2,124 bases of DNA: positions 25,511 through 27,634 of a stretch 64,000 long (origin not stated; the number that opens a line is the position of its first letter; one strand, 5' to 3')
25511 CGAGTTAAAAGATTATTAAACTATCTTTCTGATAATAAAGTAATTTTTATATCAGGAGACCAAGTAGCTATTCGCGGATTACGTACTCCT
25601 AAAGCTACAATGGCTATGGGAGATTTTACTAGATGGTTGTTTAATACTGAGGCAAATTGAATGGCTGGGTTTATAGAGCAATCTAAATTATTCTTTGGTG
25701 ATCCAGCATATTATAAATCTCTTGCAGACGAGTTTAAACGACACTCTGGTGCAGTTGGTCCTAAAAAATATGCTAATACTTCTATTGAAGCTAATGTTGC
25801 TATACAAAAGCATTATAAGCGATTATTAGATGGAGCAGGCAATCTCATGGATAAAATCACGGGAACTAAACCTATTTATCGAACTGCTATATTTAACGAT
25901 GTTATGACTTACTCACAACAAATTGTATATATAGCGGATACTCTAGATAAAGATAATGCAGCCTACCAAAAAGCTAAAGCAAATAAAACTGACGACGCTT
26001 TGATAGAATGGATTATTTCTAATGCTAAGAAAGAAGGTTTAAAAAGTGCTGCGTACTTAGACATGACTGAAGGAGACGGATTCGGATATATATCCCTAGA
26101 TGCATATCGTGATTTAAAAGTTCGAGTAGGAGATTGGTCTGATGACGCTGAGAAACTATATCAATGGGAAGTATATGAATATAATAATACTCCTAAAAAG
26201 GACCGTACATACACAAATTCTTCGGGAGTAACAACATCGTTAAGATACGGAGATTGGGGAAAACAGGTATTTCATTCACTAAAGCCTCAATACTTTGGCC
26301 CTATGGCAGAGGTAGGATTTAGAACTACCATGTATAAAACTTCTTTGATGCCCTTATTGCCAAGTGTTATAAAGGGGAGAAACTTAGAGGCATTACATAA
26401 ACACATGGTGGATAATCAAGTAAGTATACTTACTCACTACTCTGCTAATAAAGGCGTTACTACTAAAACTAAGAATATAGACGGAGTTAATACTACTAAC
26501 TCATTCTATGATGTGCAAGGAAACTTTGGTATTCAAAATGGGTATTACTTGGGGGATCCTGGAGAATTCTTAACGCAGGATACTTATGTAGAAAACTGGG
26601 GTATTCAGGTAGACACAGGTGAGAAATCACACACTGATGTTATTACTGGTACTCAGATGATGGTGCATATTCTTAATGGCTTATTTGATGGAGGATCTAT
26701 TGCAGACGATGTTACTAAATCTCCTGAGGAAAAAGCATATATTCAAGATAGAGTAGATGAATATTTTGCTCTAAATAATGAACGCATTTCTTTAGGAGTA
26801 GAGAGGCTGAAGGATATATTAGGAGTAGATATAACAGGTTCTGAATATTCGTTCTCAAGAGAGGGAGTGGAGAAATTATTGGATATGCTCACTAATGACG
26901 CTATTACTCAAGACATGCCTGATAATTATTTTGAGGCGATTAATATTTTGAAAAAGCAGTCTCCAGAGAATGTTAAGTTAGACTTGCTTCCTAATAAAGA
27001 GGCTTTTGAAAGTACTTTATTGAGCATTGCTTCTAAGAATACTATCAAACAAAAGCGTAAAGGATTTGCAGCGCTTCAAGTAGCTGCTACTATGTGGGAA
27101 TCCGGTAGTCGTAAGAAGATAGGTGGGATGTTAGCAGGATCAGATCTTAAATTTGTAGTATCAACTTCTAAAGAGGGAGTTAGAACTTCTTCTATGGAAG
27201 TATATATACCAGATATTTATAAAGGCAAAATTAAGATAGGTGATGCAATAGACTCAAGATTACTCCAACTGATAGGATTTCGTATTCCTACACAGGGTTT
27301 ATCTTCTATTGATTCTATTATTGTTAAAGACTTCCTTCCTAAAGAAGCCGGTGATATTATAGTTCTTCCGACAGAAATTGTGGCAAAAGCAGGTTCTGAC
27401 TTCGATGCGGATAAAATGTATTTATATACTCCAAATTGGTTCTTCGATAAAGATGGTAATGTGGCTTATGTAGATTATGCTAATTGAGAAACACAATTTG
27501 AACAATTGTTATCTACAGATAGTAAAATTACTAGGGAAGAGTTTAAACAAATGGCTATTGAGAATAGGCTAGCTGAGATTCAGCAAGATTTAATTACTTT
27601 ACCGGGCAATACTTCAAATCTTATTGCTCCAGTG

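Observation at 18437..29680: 3747-aa late protein with a beta-prime-like DFDADKM catalytic motif: candidate virion-packaged RNA polymerase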

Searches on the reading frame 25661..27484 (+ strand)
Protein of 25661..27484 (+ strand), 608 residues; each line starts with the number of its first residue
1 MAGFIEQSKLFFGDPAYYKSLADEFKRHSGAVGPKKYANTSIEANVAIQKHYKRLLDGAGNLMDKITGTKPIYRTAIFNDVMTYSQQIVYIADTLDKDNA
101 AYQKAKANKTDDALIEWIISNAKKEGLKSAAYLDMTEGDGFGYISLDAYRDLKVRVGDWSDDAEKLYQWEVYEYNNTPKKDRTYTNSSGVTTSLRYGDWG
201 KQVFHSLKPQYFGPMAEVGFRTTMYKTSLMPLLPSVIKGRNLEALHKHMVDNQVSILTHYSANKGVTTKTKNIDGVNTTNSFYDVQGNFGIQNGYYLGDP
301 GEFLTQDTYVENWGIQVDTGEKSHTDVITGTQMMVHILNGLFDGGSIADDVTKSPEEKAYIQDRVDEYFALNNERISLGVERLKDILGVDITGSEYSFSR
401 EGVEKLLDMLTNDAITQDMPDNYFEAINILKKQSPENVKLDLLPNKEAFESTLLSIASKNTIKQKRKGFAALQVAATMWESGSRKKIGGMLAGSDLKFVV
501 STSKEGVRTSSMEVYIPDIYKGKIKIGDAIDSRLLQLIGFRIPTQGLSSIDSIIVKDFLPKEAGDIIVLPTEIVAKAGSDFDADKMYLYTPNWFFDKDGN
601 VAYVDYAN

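Call 6: search_protein_families(library=pfam, proteins=[window:25661-27484:+], max_evalue=1)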
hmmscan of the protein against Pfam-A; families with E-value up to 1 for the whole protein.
window:25661-27484:+ (608 aa): 2 families
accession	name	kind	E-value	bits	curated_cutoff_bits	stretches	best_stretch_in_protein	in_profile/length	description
PF20316.5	DUF6612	-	0.059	13.4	23.7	1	387-466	125-204/237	Family of unknown function (DUF6612)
PF00281.24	Ribosomal_L5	-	0.17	12.6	34.9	1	52-76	23-47/57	Ribosomal protein L5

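Call 7: search_protein_families(library=phrogs, proteins=[window:25661-27484:+], max_evalue=0.01)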
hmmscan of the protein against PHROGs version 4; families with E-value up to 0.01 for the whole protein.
window:25661-27484:+ (608 aa): 1 family
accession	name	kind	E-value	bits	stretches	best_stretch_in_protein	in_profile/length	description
phrog_16227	-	head and packaging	1.1e-06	26.2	1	529-604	3171-3246/4401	virion structural protein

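Call 9: search_solved_structures(query=window:25661-27484:+, max_evalue=10, show_alignments=3)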
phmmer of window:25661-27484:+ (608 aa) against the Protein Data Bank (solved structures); distinct sequences matched with E-value up to 10: 6.
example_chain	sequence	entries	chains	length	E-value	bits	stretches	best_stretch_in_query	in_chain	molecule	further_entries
6vr4_A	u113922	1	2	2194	5.8e-18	68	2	312-594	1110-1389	DNA-dependent RNA polymerase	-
1p9y_A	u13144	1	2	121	0.7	11.6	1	447-521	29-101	Trigger factor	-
1w2b_5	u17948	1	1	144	0.77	11.4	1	447-527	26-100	TRIGGER FACTOR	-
4urd_A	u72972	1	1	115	0.86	11.3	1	447-521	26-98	TRIGGER FACTOR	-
7d6z_h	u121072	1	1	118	0.91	11.2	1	447-521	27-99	Trigger factor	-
1oms_A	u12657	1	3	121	0.97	11.1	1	447-521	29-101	Trigger Factor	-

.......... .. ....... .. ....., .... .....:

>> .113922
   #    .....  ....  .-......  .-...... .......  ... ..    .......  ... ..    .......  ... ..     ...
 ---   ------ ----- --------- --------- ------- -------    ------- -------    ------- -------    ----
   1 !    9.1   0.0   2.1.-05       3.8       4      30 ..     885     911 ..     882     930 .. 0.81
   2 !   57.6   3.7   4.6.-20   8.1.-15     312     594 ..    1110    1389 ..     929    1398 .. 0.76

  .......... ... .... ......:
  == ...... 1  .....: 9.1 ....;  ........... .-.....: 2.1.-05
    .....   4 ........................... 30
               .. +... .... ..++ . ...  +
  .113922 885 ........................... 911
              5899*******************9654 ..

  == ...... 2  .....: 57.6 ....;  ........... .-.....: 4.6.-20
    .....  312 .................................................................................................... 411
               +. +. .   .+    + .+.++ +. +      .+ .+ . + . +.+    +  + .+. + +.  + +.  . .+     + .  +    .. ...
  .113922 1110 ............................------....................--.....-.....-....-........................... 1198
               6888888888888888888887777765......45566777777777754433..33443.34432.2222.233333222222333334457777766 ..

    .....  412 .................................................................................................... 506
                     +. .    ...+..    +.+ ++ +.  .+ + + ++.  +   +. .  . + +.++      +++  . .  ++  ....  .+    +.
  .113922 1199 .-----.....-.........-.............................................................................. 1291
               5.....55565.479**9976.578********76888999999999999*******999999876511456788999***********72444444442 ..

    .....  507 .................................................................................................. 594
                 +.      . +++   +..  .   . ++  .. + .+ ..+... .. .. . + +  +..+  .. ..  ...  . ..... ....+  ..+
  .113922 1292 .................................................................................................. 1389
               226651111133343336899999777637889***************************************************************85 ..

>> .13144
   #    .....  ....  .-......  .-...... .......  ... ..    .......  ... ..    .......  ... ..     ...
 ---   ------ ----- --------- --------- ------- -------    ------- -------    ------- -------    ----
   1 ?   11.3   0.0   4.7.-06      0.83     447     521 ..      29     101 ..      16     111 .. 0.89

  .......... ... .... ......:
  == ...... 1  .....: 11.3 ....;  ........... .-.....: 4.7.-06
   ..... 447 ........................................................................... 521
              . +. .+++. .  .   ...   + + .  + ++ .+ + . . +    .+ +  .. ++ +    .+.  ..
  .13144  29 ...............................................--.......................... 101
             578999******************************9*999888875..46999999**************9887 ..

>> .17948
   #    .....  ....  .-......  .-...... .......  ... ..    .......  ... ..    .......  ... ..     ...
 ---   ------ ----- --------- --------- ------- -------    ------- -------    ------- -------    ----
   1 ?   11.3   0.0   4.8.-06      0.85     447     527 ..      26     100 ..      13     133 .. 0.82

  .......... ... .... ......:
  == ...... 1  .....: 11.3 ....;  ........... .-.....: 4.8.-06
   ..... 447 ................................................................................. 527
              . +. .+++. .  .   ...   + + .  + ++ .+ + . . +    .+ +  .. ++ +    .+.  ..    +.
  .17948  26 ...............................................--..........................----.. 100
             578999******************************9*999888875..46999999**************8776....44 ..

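Call 13: search_dna_similar(query=window:25661-27484:+, collection=phages, mode=protein, max_rows=30)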
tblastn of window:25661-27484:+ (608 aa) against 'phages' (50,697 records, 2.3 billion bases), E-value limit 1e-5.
Records with a match: 131; places in all: 131; records where one place covers at least 80% of the query: 11.
Best place of each record, by identity: <60% 131.
By first word of the organism name: uncultured 48; Bacteroides 29; Flavobacterium 29; CrAssphage 7; Bacteriophage 5; Cellulophaga 2; Dulem 2; Caudoviricetes 2; IAS 2; Kehishuvirus 1; and 4 more.
By host as written in the record: - 62; Bacteroides intestinalis DSM 108646 25; Flavobacterium psychrophilum 950106-1/1 12; Bacteroides cellulosilyticus 3; Flavobacterium psychrophilum strain FPS-D10 3; Flavobacterium psychrophilum 020612-2/1 3; Homo sapiens 3; Cellulophaga baltica #14 2; and 13 more.
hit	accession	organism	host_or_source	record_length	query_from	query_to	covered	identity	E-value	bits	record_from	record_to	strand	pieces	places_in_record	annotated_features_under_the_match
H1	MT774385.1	uncultured phage cr108_1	human feces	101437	3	580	95%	51.6%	2e-176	560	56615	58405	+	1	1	hypothetical protein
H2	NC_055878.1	uncultured phage cr108_1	human feces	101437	3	580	95%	51.6%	2e-176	560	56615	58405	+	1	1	hypothetical protein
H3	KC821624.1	Cellulophaga phage phi14:2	Cellulophaga baltica #14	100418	5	593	97%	25.6%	8e-20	100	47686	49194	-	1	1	structural protein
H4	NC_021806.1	Cellulophaga phage phi14:2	Cellulophaga baltica #14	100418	5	593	97%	25.6%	8e-20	100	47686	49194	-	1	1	g066: Catalytic RNA polymerase subunit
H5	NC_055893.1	uncultured phage cr4_1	human feces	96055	5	606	99%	24.7%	7e-19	97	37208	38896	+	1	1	hypothetical protein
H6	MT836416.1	Bacteriophage sp.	human fecal samples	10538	4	601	98%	23.9%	1e-20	103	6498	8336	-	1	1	record has no annotation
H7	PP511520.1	Dulem virus 41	Varecia variegata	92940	14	591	95%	23.9%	8e-12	75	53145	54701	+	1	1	hypothetical protein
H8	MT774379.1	uncultured phage cr118_1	human feces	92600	123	599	78%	26.2%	2e-19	99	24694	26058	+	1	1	DNA helicase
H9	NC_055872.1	uncultured phage cr118_1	human feces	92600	123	599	78%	26.2%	2e-19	99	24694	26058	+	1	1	exonuclease V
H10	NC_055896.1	uncultured phage cr113_1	human feces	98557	115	600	80%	25.7%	3e-11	73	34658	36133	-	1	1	DprA-like DNA recombination-mediator protein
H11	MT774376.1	uncultured phage cr55_1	human feces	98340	50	593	89%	22.7%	3e-17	92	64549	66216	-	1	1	hypothetical protein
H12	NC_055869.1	uncultured phage cr55_1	human feces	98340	50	593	89%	22.7%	3e-17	92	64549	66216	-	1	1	hypothetical protein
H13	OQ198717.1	Kehishuvirus sp. 'tikkala'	Bacteroides cellulosilyticus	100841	132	593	76%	26.5%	2e-18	96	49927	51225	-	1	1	putative RNA polymerase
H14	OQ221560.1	Bacteroides phage PhiCrAssBcn25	Bacteroides intestinalis DSM 108646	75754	132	593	76%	26.5%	2e-18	96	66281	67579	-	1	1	putative RNA polymerase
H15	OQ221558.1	Bacteroides phage PhiCrAssBcn23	Bacteroides intestinalis DSM 108646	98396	132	593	76%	26.5%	2e-18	96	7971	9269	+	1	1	putative RNA-polymerase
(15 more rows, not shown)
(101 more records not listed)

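Call 15: get_annotated_region(hit=H2, flank=14000)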
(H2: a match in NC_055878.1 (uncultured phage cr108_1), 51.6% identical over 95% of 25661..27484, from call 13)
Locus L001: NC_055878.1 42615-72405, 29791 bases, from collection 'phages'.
description: CrAssphage cr108_1, complete genome.
organism: uncultured phage cr108_1 (NCBI taxid 2772069)
taxonomy: Viruses; Duplodnaviria; Heunggongvirae; Uroviricota; Caudoviricetes; Crassvirales; Steigviridae; Asinivirinae; Pipoluvirus; Pipoluvirus rarus
host: -; source: human feces; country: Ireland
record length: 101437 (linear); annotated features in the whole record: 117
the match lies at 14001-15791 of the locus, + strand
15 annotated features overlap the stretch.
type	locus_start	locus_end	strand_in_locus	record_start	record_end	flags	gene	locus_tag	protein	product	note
CDS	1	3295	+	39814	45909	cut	-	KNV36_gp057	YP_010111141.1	virion structural protein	gp_22603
CDS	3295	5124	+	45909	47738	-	-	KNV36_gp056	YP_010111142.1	hypothetical protein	gp_22604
CDS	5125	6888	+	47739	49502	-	-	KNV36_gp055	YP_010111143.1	hypothetical protein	gp_22605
CDS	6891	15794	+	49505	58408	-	-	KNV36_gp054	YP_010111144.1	hypothetical protein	gp_22606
CDS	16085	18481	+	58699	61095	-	-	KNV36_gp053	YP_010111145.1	hypothetical protein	gp_22607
CDS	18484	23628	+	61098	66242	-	-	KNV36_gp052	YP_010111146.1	hypothetical protein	gp_22608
CDS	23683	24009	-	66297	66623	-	-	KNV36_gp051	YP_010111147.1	hypothetical protein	gp_22609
CDS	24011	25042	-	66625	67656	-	-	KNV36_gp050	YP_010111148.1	dehydrogenase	gp_22610; gp120 [Bacillus virus G]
CDS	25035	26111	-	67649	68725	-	-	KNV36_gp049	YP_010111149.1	thymidylate synthase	gp_22611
CDS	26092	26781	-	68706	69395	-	-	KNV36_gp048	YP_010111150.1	hydrolase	gp_22612; hydrolase, metallophosphodiesterase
CDS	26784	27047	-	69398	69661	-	-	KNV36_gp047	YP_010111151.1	hypothetical protein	gp_22613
CDS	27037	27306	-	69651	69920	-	-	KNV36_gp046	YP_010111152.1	thioredoxin domain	gp_22614; thioredoxin [Acinetobacter phage vB_AbaM_phiAbaA1]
CDS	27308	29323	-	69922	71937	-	-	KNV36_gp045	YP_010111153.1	DNA polymerase I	gp_22615; DNA polymerase I [phiCrAss001]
CDS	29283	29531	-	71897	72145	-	-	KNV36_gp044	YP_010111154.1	hypothetical protein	gp_22616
CDS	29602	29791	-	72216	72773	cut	-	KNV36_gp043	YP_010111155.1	hypothetical protein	gp_22617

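Call 33: get_annotated_region(hit=H13, flank=14000)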
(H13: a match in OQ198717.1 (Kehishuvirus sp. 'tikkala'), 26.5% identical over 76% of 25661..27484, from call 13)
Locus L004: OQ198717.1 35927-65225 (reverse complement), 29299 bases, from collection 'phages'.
description: Kehishuvirus sp. 'tikkala', complete genome.
organism: Kehishuvirus sp. 'tikkala' (NCBI taxid 3028513)
taxonomy: Viruses; Duplodnaviria; Heunggongvirae; Uroviricota; Caudoviricetes; Crassvirales; Steigviridae; Asinivirinae; Kehishuvirus
host: Bacteroides cellulosilyticus; source: wastewater; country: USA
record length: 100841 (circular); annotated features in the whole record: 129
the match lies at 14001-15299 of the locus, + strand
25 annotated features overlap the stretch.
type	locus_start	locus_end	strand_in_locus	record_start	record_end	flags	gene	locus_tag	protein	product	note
CDS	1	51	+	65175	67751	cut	-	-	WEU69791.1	vitamin B12-dependent ribonucleotide reductase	-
CDS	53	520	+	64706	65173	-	-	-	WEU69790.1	dUTP diphosphatase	-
CDS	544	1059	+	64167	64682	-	-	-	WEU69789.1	aspartyl protease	-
CDS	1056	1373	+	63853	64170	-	-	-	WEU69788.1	muconolactone isomerase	-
CDS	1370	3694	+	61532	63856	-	-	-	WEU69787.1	DNA polymerase A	-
CDS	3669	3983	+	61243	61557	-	-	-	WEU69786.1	hypothetical protein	-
CDS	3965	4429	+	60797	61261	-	-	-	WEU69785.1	hypothetical protein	-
CDS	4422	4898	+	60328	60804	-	-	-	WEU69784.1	polynucleotide kinase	-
CDS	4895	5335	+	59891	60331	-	-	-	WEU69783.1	polynucleotide kinase/phosphatase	-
CDS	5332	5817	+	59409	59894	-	-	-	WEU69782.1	orotate/hypoxanthine phosphoribosyltransferase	-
CDS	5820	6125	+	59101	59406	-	-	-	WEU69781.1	zinc-ribbon protein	-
CDS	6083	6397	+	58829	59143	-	-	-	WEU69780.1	hypothetical protein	-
CDS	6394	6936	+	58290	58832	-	-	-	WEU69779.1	His-Xaa-Ser system radical SAM maturase HxsC-like protein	-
CDS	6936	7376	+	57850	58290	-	-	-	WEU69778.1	toxin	HicA toxin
CDS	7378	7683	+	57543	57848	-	-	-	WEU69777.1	tail fiber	-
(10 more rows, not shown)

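Call 34: get_annotated_region(hit=H4, flank=12000)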
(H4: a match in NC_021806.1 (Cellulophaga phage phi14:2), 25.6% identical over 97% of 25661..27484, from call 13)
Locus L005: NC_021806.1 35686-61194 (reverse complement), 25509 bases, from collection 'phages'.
description: Cellulophaga phage phi14:2, complete genome.
organism: Cellulophaga phage phi14:2 (NCBI taxid 1327990)
taxonomy: Viruses; Duplodnaviria; Heunggongvirae; Uroviricota; Caudoviricetes; Crassvirales; Steigviridae; Asinivirinae; Akihdevirus; Akihdevirus balticus
host: Cellulophaga baltica #14; source: seawater; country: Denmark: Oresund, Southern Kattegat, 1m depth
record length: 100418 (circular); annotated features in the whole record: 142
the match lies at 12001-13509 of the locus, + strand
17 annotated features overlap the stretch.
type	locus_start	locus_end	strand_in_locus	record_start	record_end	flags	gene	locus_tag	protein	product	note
CDS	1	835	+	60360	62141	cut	g070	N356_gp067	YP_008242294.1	tail protein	annotation based on experimental MS/MS proteomics analysis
CDS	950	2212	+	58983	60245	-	g069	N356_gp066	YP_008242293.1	structural protein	annotation based on experimental MS/MS proteomics analysis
misc_feature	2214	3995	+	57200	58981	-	-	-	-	-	This is the location of an original feature which has been updated as of June 15 2020; g068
CDS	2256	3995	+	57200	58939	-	g068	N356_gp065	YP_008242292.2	structural protein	annotation based on experimental MS/MS proteomics analysis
CDS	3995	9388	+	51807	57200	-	g067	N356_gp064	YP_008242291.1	virion structural protein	annotation based on experimental MS/MS proteomics analysis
CDS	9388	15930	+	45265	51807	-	g066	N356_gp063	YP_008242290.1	Catalytic RNA polymerase subunit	annotation based on experimental MS/MS proteomics analysis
CDS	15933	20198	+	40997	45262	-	g065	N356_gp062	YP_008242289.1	RNA polymerase accociated protein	annotation based on experimental MS/MS proteomics analysis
CDS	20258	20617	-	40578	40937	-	g064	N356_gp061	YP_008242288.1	hypothetical protein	-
CDS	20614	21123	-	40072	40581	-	g063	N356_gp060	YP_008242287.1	metallophosphatase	annotation based on sequence similarity to NCBI AFC21710, CDD cl13995, and Pfam PF12850.2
CDS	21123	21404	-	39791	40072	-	-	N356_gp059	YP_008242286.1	hypothetical protein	-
CDS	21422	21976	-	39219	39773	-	g061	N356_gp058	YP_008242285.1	hypothetical protein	-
CDS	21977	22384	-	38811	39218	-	g060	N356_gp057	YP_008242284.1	phosphoheptose isomerase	-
CDS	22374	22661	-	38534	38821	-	g059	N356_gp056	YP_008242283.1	hypothetical protein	-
CDS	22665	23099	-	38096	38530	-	g058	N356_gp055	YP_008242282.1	hypothetical protein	-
CDS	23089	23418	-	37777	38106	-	g057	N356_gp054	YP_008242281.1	dATP / dGTP pyrophosphohydrolase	-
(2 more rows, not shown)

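Call 52: find_related_loci(query=window:25661-27484:+, collection=viral_contigs, flank=10000)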
Query window:25661-27484:+ (608 aa) in viral_contigs; peptide patterns used: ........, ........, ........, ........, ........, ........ (x = any residue, [..] = any of these).
1 stretches matched a pattern; 1 encode a relative of the query (tblastn E <= 1e-3); 1 distinct loci.
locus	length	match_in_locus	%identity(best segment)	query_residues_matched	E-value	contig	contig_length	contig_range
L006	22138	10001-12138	52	1-607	0e+0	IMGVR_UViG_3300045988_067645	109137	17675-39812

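Call 59: search_protein_representatives(protein=window:25661-27484:+)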
Query: 608 residues. Proteins with E-value up to 0.001 (for the whole library): 3339; up to 1e-10: 1756; up to 1e-30: 273. The best 150 are listed.
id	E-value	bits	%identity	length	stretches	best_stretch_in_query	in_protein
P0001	0.0e+00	1371.8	100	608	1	1-608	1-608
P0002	5.0e-177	606.4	54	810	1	2-580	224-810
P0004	4.3e-170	583.5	53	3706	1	2-608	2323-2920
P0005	4.1e-167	573.7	55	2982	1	3-580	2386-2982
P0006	1.2e-142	492.9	51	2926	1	1-580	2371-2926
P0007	1.4e-107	377.1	46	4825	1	1-605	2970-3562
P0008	1.5e-104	367.1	45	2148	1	4-605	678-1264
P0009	4.1e-103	362.4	46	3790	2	132-605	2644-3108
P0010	2.4e-99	350.0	42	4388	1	2-607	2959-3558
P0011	1.1e-97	344.5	46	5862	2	128-608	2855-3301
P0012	4.8e-96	339.1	45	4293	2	126-607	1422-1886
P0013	1.8e-95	337.1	45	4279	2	128-607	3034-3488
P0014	1.8e-94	333.9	44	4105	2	129-604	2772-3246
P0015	1.3e-93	331.0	44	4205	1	2-604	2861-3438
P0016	4.3e-93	329.3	47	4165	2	128-604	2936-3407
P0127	6.0e-45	170.3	36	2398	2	4-485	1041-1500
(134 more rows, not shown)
